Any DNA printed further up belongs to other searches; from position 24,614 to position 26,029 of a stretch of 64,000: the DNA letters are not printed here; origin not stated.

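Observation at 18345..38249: Candidate isocitrate-lyase-independent glyoxylate bypass: citramalate/mesaconate route coupled to the methylcitrate cycle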

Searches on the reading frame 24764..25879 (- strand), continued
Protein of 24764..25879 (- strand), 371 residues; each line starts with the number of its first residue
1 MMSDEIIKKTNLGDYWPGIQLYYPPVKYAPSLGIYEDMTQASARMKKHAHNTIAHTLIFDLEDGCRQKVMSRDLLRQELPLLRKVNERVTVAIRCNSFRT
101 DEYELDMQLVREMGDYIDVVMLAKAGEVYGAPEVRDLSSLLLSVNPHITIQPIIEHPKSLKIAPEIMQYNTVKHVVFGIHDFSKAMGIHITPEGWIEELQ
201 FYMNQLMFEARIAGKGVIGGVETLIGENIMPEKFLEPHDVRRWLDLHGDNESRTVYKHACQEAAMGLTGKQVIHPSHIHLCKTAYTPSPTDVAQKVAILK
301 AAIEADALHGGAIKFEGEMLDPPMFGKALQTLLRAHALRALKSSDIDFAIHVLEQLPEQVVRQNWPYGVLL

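Call 62: find_encoding_contigs(protein=P0391, flank=10000, max_places=1)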
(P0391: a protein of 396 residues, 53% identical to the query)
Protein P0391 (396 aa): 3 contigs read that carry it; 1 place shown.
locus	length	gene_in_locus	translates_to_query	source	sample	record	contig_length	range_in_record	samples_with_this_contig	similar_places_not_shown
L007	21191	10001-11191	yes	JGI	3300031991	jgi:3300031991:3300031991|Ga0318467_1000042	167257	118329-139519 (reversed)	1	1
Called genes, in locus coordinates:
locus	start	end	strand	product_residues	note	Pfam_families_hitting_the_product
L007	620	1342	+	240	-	PF04402:SIMPL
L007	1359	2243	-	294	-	PF01790:LGT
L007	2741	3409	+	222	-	-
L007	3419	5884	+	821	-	-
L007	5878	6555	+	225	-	-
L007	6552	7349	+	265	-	PF01135:PCMT (weak), PF01209:Ubie_methyltran, PF13847:Methyltransf_31, PF08241:Methyltransf_11, PF08242:Methyltransf_12, PF13649:Methyltransf_25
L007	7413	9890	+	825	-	PF09286:Pro-kuma_activ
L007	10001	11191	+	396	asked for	PF03328:HpcH_HpaI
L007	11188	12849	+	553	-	PF00501:AMP-binding, PF13193:AMP-binding_C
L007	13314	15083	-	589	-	-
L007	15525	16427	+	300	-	PF01513:NAD_kinase, PF20143:NAD_kinase_C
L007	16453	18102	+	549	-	PF02463:SMC_N, PF13476:AAA_23, PF13304:AAA_21 (faint)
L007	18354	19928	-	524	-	PF00135:COesterase, PF20434:BD-FAE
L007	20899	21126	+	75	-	-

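Call 63: find_encoding_contigs(protein=P0412, flank=10000, max_places=1)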
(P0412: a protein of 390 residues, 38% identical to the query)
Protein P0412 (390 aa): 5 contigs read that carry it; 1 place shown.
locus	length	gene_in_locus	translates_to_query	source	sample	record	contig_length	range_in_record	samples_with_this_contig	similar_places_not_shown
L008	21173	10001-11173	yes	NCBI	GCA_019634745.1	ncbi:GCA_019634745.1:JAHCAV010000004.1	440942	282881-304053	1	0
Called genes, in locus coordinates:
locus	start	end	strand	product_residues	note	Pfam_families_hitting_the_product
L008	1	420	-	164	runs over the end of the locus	PF11158:DUF2938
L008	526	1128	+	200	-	PF12840:HTH_20 (faint), PF00581:Rhodanese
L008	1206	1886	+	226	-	PF01738:DLH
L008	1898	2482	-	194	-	-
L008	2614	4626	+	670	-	PF01642:MM_CoA_mutase, PF02310:B12-binding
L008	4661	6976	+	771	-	PF07228:SpoIIE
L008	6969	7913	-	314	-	PF00152:tRNA-synt_2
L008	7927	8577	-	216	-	PF01323:DSBA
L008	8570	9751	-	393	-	PF00083:Sugar_tr (faint), PF07690:MFS_1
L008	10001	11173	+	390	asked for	PF15617:C-C_Bond_Lyase (faint), PF03328:HpcH_HpaI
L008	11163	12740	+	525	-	PF00501:AMP-binding, PF13193:AMP-binding_C (weak)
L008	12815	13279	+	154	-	PF22381:Staph_reg_Sar_Rot, PF12802:MarR_2, PF01047:MarR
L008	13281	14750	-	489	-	PF00180:Iso_dh, PF18324:Isocitrate_DH_C_bact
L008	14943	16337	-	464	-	PF02321:OEP (faint)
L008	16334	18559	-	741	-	PF25919:BSH_CusB (faint), PF25917:BSH_RND (faint)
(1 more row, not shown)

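Call 64: find_encoding_contigs(protein=P0402, flank=10000, max_places=1)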
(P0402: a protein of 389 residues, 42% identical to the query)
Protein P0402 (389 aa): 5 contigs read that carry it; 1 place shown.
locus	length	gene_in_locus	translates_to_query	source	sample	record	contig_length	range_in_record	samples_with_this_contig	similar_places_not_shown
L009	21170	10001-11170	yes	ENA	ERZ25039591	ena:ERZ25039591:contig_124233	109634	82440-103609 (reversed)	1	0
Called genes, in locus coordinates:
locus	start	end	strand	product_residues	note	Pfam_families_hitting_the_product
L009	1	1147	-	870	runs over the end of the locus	PF00512:HisKA, PF02518:HATPase_c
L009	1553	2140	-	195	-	PF00474:SSF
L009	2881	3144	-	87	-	PF00474:SSF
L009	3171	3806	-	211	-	PF04341:DUF485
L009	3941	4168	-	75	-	PF10335:DUF294_C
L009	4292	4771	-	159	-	PF03445:DUF294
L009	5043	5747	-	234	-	PF00929:RNase_T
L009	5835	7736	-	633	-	PF00571:CBS, PF03445:DUF294, PF10335:DUF294_C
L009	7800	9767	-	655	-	PF16177:ACAS_N, PF00501:AMP-binding, PF13193:AMP-binding_C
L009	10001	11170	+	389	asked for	PF15617:C-C_Bond_Lyase (weak), PF03328:HpcH_HpaI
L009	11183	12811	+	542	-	PF00501:AMP-binding, PF13193:AMP-binding_C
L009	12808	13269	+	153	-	-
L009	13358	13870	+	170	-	PF03350:UPF0114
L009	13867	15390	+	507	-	PF05681:Fumerase, PF05683:Fumerase_C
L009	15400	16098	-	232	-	PF01841:Transglut_core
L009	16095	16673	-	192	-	PF06684:AA_synth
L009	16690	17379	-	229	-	-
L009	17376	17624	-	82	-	PF04014:MazE_antitoxin (weak)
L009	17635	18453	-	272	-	PF00561:Abhydrolase_1, PF12146:Hydrolase_4, PF12697:Abhydrolase_6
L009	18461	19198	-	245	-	PF14518:Haem_oxygenas_2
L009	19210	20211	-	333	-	PF03480:DctP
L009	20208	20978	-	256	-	PF00596:Aldolase_II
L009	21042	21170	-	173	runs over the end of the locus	PF00856:SET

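Call 96: find_encoding_contigs(protein=P0401, flank=10000, max_places=1)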
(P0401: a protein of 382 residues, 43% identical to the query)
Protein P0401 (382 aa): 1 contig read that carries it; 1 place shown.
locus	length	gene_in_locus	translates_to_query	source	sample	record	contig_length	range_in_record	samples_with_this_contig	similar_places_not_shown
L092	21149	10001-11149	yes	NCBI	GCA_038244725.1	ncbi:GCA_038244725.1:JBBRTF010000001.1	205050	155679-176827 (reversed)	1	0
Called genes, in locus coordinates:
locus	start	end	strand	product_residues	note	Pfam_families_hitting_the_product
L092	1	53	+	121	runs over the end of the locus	PF12279:DUF3619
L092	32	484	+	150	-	-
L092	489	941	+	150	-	PF06271:RDD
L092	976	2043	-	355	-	PF03739:LptF_LptG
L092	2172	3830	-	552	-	PF00083:Sugar_tr, PF07690:MFS_1, PF00083:Sugar_tr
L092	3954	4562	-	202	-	PF00072:Response_reg, PF08281:Sigma70_r4_2, PF00196:GerE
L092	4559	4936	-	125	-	PF00072:Response_reg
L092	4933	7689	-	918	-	PF00512:HisKA, PF02518:HATPase_c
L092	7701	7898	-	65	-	-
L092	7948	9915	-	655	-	PF16177:ACAS_N, PF00501:AMP-binding, PF13193:AMP-binding_C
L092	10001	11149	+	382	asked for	PF03328:HpcH_HpaI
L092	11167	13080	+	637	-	PF12895:ANAPC3 (weak), PF13432:TPR_16 (weak), PF00515:TPR_1 (weak), PF13489:Methyltransf_23, PF13649:Methyltransf_25, PF13847:Methyltransf_31, PF08241:Methyltransf_11, PF08242:Methyltransf_12, +8 more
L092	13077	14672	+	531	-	PF00501:AMP-binding, PF13193:AMP-binding_C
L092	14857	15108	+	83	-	PF03350:UPF0114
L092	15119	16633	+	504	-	PF05681:Fumerase, PF05683:Fumerase_C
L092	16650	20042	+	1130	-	PF17757:UvrB_inter, PF21132:MFD_D3, PF02559:CarD_TRCF_RID, PF00270:DEAD, PF04851:ResIII, PF00271:Helicase_C, PF03461:TRCF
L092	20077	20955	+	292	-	PF13284:DUF4072, PF00702:Hydrolase, PF12710:HAD, PF08282:Hydrolase_3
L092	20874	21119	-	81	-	PF11943:DUF3460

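Call 97: find_encoding_contigs(protein=P0405, flank=10000, max_places=1)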
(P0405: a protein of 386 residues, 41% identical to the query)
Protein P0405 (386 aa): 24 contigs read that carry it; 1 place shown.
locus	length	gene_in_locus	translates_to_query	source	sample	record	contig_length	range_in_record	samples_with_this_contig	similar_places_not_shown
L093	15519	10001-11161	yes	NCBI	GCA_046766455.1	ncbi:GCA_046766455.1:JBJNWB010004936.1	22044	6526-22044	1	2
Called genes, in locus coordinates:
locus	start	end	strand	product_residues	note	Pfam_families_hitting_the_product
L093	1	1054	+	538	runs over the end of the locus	PF00072:Response_reg, PF13176:TPR_7 (faint), PF12895:ANAPC3 (faint), PF13174:TPR_6 (faint), PF13428:TPR_14 (faint), PF00515:TPR_1 (faint), PF07719:TPR_2 (faint), PF14559:TPR_19, +6 more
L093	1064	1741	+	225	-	PF00512:HisKA (weak), PF02518:HATPase_c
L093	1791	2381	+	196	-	PF00475:IGPD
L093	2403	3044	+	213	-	PF00117:GATase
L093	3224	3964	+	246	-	PF00977:His_biosynth, PF01207:Dus (faint)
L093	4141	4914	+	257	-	PF00977:His_biosynth, PF01207:Dus (faint), PF05690:ThiG (faint), PF03060:NMO (faint), PF01180:DHO_dh (faint)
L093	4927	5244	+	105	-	PF01503:PRA-PH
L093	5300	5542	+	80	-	PF02416:TatA_B_E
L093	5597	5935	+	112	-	PF02416:TatA_B_E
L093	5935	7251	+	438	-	PF00902:TatC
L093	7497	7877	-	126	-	PF00805:Pentapeptide, PF13599:Pentapeptide_4 (weak), PF00805:Pentapeptide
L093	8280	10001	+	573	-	PF00390:malic, PF03949:Malic_M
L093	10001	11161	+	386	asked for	PF03328:HpcH_HpaI (weak), PF15617:C-C_Bond_Lyase (faint)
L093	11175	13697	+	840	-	PF00501:AMP-binding, PF13193:AMP-binding_C, PF03328:HpcH_HpaI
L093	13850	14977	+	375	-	PF19315:MC_hydratase, PF01575:MaoC_dehydratas, PF13452:FAS1_DH_region (faint)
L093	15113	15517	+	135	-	?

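Call 98: find_encoding_contigs(protein=P0422, flank=10000, max_places=1)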
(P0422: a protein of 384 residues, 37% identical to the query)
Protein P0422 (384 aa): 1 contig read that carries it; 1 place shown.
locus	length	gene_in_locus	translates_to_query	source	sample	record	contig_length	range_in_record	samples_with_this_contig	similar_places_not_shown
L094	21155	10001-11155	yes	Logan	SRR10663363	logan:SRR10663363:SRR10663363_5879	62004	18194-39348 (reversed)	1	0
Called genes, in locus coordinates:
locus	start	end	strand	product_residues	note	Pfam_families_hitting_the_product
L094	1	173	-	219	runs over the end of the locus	PF10067:DUF2306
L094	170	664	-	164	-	PF11158:DUF2938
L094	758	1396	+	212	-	PF00581:Rhodanese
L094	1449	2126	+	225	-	PF01738:DLH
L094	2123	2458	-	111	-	PF02452:PemK_toxin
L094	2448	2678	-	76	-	PF15937:PrlF_antitoxin (faint), PF04014:MazE_antitoxin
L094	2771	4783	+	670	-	PF01642:MM_CoA_mutase, PF02310:B12-binding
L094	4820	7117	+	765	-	PF07228:SpoIIE, PF13432:TPR_16 (faint)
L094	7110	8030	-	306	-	PF00152:tRNA-synt_2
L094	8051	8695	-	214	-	PF01323:DSBA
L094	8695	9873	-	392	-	PF07690:MFS_1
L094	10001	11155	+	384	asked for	PF15617:C-C_Bond_Lyase (faint), PF03328:HpcH_HpaI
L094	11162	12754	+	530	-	PF00501:AMP-binding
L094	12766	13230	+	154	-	PF22381:Staph_reg_Sar_Rot, PF12802:MarR_2, PF01047:MarR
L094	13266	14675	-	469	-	PF02321:OEP (faint)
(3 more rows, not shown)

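Call 101: find_related_loci(query=L093:11175-13697:+, collection=metagenome_contigs, flank=10000)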
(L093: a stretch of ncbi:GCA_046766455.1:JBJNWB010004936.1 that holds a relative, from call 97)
Query L093:11175-13697:+ (840 aa) in metagenome_contigs; peptide patterns used: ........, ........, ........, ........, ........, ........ (x = any residue, [..] = any of these).
221 stretches matched a pattern; 119 encode a relative of the query (tblastn E <= 1e-3); the best 80 are kept; 80 distinct loci.
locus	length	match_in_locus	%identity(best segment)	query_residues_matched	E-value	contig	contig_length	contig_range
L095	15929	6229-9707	82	1-840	0e+0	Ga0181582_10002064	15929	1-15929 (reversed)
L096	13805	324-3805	79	1-840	0e+0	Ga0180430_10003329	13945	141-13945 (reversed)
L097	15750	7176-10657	78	1-840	0e+0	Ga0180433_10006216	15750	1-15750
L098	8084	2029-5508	80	1-840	0e+0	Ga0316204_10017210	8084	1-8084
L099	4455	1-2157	86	122-840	0e+0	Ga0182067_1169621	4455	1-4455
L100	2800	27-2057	86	164-840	0e+0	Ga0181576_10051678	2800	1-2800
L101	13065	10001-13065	80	1-814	0e+0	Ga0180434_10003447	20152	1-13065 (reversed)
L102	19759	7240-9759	67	1-839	0e+0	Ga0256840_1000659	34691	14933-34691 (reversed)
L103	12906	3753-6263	65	2-839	0e+0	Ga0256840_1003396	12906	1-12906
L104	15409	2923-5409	66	13-839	0e+0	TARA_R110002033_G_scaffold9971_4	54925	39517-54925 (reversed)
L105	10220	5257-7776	65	1-839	0e+0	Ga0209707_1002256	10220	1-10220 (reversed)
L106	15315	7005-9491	66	13-839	0e+0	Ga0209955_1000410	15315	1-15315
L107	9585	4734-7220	66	13-839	0e+0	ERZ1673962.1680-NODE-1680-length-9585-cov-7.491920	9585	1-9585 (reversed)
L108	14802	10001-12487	66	13-839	0e+0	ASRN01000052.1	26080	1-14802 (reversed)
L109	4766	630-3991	66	13-839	0e+0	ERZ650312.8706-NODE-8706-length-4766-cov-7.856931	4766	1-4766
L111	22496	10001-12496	66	10-839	0e+0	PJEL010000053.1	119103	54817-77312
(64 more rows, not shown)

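Call 105: search_protein_families(library=ncbifam, proteins=[L111:2098-3141:+, L111:3734-4402:-, L111:4511-5119:-, L111:5184-7394:-, L111:7766-8401:+, L111:16454-17287:+, L111:17303-17854:-, L111:18169-20718:-, L111:1467-2111:+, L111:21284-21847:-], max_evalue=1e-8)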
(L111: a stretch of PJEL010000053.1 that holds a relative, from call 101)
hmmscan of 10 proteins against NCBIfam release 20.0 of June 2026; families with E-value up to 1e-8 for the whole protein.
L111:2098-3141:+ (347 aa): 32 families (the best 25 are shown)
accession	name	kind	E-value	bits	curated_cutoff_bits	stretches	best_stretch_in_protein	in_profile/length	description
NF046044.1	PnpS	equivalog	5e-22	78.5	400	1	212-345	242-390/390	two-component system histidine kinase PnpS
NF047874.1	MASE3_PAS_HK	subfamily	3.8e-19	68.9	560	1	217-346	484-625/655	MASE3 domain-containing sensor histidine kinase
NF052314.1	T9SS_HK_PorY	subfamily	4.7e-18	65.4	350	1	170-329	237-404/418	PorY family sensor histidine kinase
NF041735.1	hist_kin_RppB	equivalog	5.7e-18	64.9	400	1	123-345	189-438/438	two-component system sensor histidine kinase RppB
NF033092.0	HK_WalK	equivalog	2.4e-17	62.8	725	1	219-345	454-593/594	cell wall metabolism sensor histidine kinase WalK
TIGR02966.1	phoR_proteo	equivalog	1.5e-16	60.3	334.2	1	213-342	187-331/333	phosphate regulon sensor histidine kinase PhoR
NF041832.1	near_NosP_CTERM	subfamily_domain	5.4e-15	55.3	400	1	217-345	87-224/370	NahK/ErcS family hybrid sensor histidine kinase/response regulator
NF007007.0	PRK09470.1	equivalog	5.7e-15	55.2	486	1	151-344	246-457/463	envelope stress sensor histidine kinase CpxA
NF008468.0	PRK11360.1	equivalog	2e-14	52.9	646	1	210-345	460-607/616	two-component system sensor histidine kinase AtoS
TIGR02916.1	PEP_his_kin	equivalog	1.6e-13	50.2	300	1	181-345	509-679/679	XrtA/PEP-CTERM system histidine kinase PrsK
NF007004.0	PRK09467.1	equivalog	2.8e-13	49.5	415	1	158-345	240-435/440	two-component system sensor histidine kinase EnvZ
NF008302.0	PRK11091.1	equivalog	5.6e-13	48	838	1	184-344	321-503/779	aerobic respiration two-component sensor histidine kinase ArcB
TIGR01386.1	cztS_silS_copS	subfamily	2.6e-12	46.5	292.55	1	144-345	235-457/457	heavy metal sensor histidine kinase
NF047405.1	SensHisKinSapS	equivalog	3.4e-12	46.4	550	1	233-346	208-333/341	two-component system sensor histidine kinase SapS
NF008077.0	PRK10815.1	equivalog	3.9e-12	45.6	497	1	154-344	272-478/488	two-component system sensor histidine kinase PhoQ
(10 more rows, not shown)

L111:3734-4402:- (222 aa): 1 family
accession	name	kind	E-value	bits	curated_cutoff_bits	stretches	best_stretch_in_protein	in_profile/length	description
TIGR00667.1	aat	equivalog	7.9e-58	195.1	143.55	1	34-216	5-183/193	leucyl/phenylalanyl-tRNA--protein transferase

L111:4511-5119:- (202 aa): 0 families

L111:5184-7394:- (736 aa): 9 families
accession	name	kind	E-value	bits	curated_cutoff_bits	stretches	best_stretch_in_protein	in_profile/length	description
TIGR02639.1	ClpA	equivalog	8.7e-303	1006.1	993.15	1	2-725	1-733/734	ATP-dependent Clp protease ATP-binding subunit ClpA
NF008263.0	PRK11034.1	equivalog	4.9e-252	838.1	1350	1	1-729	1-738/758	ATP-dependent Clp protease ATP-binding subunit ClpA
TIGR03346.1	chaperone_ClpB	equivalog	1.7e-221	738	1232.1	2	5-402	4-401/853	ATP-dependent chaperone ClpB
NF008118.0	PRK10865.1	equivalog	9.6e-182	606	1417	2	15-402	19-406/857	ATP-dependent chaperone ClpB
TIGR03345.1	VI_ClpV1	equivalog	9.5e-174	579.9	884.95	2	3-404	2-415/852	type VI secretion system ATPase TssH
NF033606.1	heat_AAA_ClpK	exception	1.5e-149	499.7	1900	2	2-401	112-511/949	heat shock survival AAA family ATPase ClpK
NF033607.0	disagg_AAA_ClpG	exception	2.4e-147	492.4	1900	2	25-400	112-489/932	AAA family protein disaggregase ClpG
NF003745.1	PRK05342.1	equivalog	8e-11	41.4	359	0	194-277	108-185/418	ATP-dependent Clp protease ATP-binding subunit ClpX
TIGR00763.1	lon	equivalog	7.8e-10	37.9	608.05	0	422-600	297-477/795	endopeptidase La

L111:7766-8401:+ (211 aa): 1 family
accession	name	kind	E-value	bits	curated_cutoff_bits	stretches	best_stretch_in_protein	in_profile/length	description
TIGR00347.1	bioD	equivalog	6.1e-39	133.8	83.3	1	14-176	1-160/166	dethiobiotin synthase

L111:16454-17287:+ (277 aa): 0 families

L111:17303-17854:- (183 aa): 58 families (the best 25 are shown)
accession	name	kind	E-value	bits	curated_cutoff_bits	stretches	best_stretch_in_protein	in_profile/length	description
NF007215.0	PRK09637.1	equivalog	3.6e-49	167.2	212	1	4-179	2-178/181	RNA polymerase sigma factor SigZ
TIGR02959.1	SigZ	equivalog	1.2e-41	142.4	168.65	1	10-176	2-169/170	RNA polymerase sigma factor SigZ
TIGR02950.1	SigM_subfam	subfamily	2.3e-27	95.8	147.95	1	5-154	2-157/159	RNA polymerase sigma factor, SigM family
TIGR02985.1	Sig70_bacteroi1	subfamily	1.9e-24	86.7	126.4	1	5-153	3-160/162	RNA polymerase sigma-70 factor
TIGR02937.1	sigma70-ECF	superfamily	3.6e-24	85.3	42.9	1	6-153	4-163/165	sigma-70 family RNA polymerase sigma factor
NF007226.0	PRK09644.1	equivalog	7.4e-23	81.4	199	1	5-155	3-157/166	RNA polymerase sigma factor SigM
NF009166.1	PRK12513.1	equivalog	2.2e-22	79.7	206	1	7-154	26-185/193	RNA polymerase sigma factor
NF006930.0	PRK09415.1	subfamily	6.1e-22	78.3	198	1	3-156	16-176/179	RNA polymerase factor sigma C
NF007223.0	PRK09641.1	equivalog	1.2e-20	74.1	209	1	6-156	21-185/187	RNA polymerase sigma factor SigW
TIGR02952.1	Sig70_famx2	equivalog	9.6e-20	71.2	206.45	1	4-153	12-168/170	ECF subfamily RNA polymerase sigma factor, BldN family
NF053879.1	RNAPolSigSigVBac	equivalog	1.9e-18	66.7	190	1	14-153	15-153/160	RNA polymerase sigma factor SigV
TIGR02948.1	SigW_bacill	equivalog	2.4e-18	66.9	243.1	1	7-155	22-184/187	RNA polymerase sigma factor SigW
NF058625.1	sigma_PG0214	equivalog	4.3e-18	65.6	130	1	7-155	8-161/170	GFO_1088 family ECF-type sigma factor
TIGR02954.1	Sig70_famx3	hypoth_equivalog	8.6e-18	64.6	188.5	1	10-156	23-168/170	RNA polymerase sigma-70 factor, TIGR02954 family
NF007227.0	PRK09645.1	subfamily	2.8e-17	63.2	202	1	3-158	13-173/177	sigma-70 family RNA polymerase sigma factor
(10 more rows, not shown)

L111:18169-20718:- (849 aa): 7 families
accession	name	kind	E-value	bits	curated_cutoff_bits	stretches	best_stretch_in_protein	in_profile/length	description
NF041847.1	transduc_aer2_vibrio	equivalog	4.3e-57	193.9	1200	1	358-737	401-775/804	aerotaxis transducer Aer2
NF007309.0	PRK09793.1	equivalog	6.3e-46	157.4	903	1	481-688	278-485/533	methyl-accepting chemotaxis protein IV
NF047851.1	MCPCitTducer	equivalog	6.8e-45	154.1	900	1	428-688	232-488/553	methyl-accepting chemotaxis citrate transducer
NF011622.0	PRK15048.1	equivalog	5.7e-44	151.2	900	1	452-688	251-487/553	methyl-accepting chemotaxis protein II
NF011615.0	PRK15041.1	equivalog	3.9e-40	138.1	947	1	471-688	272-489/554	methyl-accepting chemotaxis protein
NF050802.1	AspChtxCcaA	equivalog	3.6e-38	131.4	1300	2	286-546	328-586/700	aspartate chemotaxis receptor CcaA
NF058645.1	MCPCtpMPsAe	equivalog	8e-23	81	900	1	481-625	316-453/558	methyl-accepting chemotaxis protein CtpM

L111:1467-2111:+ (214 aa): 74 families (the best 25 are shown)
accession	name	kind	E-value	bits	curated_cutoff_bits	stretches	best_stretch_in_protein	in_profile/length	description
NF051850.1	RespRegRprY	equivalog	4.5e-35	121.1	370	1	1-211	1-226/234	response regulator transcription factor RprY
NF045991.1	RespRegCtrARhodob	equivalog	5.2e-33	114.7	350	1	6-198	2-202/224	response regulator transcription factor CtrA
NF007928.2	PRK10643.1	equivalog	1.1e-32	113.4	330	1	6-211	2-216/216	two-component system response regulator PmrA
NF053854.1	RespRegPhoBBctds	equivalog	6.2e-32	110.8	270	1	7-211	1-224/225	two-component system response regulator PhoB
TIGR01387.1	cztR_silR_copR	subfamily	9.7e-32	110.4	279.2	1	7-200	1-202/218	heavy metal response regulator transcription factor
NF040689.1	MtrAB_MtrA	equivalog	2.4e-30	105.5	300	1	7-198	1-199/219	MtrAB system response regulator MtrA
NF012023.0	PRK15479.1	equivalog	2.3e-29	102.5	337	1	6-213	2-219/224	transcriptional regulator TctD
NF041734.1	resp_reg_RppA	equivalog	3.3e-29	101.9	250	1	6-178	2-185/229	two-component system response regulator RppA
NF007005.1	PRK09468.1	equivalog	1.2e-27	96.8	331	1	3-205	2-219/237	osmolarity response regulator transcription factor OmpR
TIGR02154.1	PhoB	equivalog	1.8e-27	96.1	296.2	1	6-198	4-207/226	phosphate regulon transcriptional regulator PhoB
NF045944.1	ResRegRpaBCyano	equivalog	3.2e-26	92.1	330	1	8-203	1-213/229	response regulator transcription factor RpaB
NF041733.1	resp_reg_CseB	equivalog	5.6e-26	91.3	350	1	6-212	2-227/228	two-component system response regulator CseB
NF000402.1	vanR-B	exception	8.1e-26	90.8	480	1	5-213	3-218/219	vancomycin resistance response regulator transcription factor VanR-B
NF008296.0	PRK11083.1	equivalog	4.7e-25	88.3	273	1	4-211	3-225/228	two-component system response regulator CreB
NF008199.0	PRK10955.1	equivalog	5.1e-25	88.7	341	1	6-131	3-126/232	envelope stress response regulator transcription factor CpxR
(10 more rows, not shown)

L111:21284-21847:- (187 aa): 0 families
